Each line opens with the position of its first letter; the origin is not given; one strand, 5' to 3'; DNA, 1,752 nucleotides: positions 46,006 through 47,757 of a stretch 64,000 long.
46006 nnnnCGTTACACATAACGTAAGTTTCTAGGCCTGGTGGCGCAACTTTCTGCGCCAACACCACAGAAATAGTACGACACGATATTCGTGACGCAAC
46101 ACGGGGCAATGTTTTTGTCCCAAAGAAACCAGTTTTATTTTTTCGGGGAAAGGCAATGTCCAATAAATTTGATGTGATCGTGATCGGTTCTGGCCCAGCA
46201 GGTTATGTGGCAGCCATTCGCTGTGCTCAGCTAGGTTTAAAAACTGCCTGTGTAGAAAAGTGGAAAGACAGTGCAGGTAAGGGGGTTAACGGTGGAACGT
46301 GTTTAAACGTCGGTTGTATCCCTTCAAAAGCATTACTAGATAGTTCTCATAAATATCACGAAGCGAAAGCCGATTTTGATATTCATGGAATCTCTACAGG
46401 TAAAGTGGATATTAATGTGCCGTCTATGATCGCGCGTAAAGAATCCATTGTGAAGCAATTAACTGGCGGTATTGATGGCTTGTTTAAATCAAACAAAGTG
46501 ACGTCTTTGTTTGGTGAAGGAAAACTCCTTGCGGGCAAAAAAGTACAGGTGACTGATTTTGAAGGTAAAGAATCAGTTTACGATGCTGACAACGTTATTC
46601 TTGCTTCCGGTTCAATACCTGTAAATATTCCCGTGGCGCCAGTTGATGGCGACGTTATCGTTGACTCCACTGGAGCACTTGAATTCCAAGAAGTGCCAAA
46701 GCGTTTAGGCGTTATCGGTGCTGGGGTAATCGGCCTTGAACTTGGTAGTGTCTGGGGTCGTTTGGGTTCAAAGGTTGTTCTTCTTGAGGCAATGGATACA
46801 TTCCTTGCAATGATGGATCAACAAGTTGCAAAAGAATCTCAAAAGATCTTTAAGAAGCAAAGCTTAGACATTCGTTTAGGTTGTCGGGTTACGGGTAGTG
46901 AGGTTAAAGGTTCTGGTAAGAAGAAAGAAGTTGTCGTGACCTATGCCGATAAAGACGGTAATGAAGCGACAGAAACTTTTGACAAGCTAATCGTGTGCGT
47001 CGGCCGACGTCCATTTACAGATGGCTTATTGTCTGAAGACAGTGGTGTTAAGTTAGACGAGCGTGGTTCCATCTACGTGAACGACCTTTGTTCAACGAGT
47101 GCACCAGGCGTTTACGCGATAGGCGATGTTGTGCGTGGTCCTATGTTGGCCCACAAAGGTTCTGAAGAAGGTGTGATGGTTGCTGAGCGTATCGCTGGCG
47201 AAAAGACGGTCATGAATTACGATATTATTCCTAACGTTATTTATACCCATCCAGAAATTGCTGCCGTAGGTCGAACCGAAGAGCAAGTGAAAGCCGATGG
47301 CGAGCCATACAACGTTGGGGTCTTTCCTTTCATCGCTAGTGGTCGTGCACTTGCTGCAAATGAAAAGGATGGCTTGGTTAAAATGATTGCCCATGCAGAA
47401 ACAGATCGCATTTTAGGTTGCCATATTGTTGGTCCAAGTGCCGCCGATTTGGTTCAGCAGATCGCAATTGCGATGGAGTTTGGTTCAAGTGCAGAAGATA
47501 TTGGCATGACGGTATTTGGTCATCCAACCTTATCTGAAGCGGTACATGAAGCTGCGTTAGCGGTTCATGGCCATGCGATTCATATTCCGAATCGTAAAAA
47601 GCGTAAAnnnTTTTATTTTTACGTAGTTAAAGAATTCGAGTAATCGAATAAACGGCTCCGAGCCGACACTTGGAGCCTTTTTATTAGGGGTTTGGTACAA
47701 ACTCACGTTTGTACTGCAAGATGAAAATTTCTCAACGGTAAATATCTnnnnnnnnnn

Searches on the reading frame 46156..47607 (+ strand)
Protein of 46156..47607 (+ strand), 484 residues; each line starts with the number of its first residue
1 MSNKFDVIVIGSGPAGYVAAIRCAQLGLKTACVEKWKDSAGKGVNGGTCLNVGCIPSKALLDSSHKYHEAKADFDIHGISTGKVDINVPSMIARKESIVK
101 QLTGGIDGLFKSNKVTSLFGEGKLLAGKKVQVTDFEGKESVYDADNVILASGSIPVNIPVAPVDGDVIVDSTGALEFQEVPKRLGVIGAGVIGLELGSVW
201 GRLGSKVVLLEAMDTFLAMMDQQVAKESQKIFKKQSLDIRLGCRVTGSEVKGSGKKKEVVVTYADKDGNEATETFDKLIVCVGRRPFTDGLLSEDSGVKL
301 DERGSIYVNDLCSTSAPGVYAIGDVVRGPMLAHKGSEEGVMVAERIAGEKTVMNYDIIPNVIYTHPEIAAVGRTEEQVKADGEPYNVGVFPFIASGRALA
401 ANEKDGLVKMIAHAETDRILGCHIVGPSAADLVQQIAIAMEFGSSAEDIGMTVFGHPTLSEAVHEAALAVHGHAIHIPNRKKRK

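Call 74: search_protein_families(library=pfam, proteins=[window:46156-47607:+], max_evalue=0.00001)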
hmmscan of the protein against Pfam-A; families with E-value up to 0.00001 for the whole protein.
window:46156-47607:+ (484 aa): 9 families
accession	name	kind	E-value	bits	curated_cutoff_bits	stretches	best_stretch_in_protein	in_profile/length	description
PF07992.20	Pyr_redox_2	-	5e-71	239.9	26.1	1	5-339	1-291/291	Pyridine nucleotide-disulphide oxidoreductase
PF02852.28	Pyr_redox_dim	-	6.3e-39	133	25.3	1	358-467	1-110/110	Pyridine nucleotide-disulphide oxidoreductase, dimerisation domain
PF00070.33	Pyr_redox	-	7.8e-20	71.6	22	1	183-262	1-80/82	Pyridine nucleotide-disulphide oxidoreductase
PF01134.28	GIDA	-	8.6e-09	35.4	22.1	1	6-73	1-59/391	Glucose inhibited division protein A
PF00890.30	FAD_binding_2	-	9.4e-08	32.1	20.4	1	6-37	1-32/414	FAD binding domain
PF13738.12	Pyr_redox_3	-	1.3e-07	31.6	30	0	138-323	119-305/305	Pyridine nucleotide-disulphide oxidoreductase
PF01494.25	FAD_binding_3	-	1.2e-06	28.5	22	0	5-40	2-37/349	FAD binding domain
PF03486.20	HI0933_like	-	2.5e-06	27.6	50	0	6-53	2-50/244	HI0933-like protein Rossmann domain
PF12831.13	FAD_oxidored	-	8e-06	25.8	27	1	6-36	1-31/416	FAD dependent oxidoreductase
